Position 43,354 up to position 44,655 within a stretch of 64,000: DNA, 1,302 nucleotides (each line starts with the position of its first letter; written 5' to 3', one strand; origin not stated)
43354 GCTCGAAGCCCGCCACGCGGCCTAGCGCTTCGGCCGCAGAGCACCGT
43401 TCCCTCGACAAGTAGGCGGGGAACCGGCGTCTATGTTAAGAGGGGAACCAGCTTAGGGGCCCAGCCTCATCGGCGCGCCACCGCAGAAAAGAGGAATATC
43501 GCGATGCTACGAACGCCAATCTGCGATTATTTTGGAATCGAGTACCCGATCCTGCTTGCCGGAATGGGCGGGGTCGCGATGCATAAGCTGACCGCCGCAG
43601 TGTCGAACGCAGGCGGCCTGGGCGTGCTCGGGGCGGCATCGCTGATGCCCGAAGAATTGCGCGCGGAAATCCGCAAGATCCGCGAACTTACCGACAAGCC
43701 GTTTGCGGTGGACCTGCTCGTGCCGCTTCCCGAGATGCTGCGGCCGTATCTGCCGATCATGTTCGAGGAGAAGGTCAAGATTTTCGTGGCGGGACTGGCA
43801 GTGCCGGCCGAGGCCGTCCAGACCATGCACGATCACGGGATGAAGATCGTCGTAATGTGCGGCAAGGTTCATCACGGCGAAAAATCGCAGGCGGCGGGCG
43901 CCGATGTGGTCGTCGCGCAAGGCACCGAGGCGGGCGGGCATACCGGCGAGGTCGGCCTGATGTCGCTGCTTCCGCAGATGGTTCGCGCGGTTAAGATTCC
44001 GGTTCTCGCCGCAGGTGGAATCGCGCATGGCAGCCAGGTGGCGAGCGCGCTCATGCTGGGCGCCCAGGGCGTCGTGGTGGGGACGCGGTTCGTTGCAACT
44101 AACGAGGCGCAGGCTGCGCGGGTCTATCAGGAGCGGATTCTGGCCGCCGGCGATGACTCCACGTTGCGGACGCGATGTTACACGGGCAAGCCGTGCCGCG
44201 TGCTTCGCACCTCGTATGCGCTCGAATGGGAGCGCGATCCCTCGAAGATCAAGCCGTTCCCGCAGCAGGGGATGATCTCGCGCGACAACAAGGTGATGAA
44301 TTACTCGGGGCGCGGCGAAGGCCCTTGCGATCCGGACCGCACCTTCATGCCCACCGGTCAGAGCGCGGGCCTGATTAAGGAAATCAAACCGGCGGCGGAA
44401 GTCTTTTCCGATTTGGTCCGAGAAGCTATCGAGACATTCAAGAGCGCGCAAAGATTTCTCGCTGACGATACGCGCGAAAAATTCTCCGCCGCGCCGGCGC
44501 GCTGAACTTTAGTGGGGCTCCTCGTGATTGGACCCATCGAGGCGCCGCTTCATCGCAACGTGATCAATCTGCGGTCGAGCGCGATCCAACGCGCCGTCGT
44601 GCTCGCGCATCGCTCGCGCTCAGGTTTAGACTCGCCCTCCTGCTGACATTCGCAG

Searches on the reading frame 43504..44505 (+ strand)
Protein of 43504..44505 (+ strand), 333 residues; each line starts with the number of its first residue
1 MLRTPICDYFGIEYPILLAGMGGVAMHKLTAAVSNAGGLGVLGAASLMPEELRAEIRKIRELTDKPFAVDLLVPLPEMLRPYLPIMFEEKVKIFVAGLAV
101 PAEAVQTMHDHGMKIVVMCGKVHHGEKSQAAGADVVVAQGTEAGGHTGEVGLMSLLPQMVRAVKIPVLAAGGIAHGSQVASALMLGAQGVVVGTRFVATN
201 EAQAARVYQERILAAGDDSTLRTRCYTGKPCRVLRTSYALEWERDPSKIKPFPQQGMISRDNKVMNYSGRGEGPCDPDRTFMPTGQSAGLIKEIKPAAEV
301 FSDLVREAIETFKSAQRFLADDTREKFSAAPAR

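Call 65: search_protein_families(library=pfam, proteins=[window:43504-44505:+], max_evalue=0.001)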
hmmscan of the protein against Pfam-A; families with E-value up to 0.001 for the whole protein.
window:43504-44505:+ (333 aa): 6 families
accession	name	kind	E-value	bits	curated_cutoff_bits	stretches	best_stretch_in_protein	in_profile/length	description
PF03060.21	NMO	-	8.6e-68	229.6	28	2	87-306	110-330/331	Nitronate monooxygenase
PF00478.31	IMPDH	-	4.1e-11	42.9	25.6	1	159-208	202-251/345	IMP dehydrogenase / GMP reductase domain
PF01070.24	FMN_dh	-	4.1e-07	29.8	24.9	1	144-201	249-310/350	FMN-dependent dehydrogenase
PF00290.26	Trp_syntA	-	3.9e-05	23.2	27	0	151-206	185-239/259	Tryptophan synthase alpha chain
PF05690.20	ThiG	-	7.9e-05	22.6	23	1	103-209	114-221/247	Thiazole biosynthesis protein ThiG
PF00977.27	His_biosynth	-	0.00019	21.4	23.6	1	152-198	61-107/228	Histidine biosynthesis protein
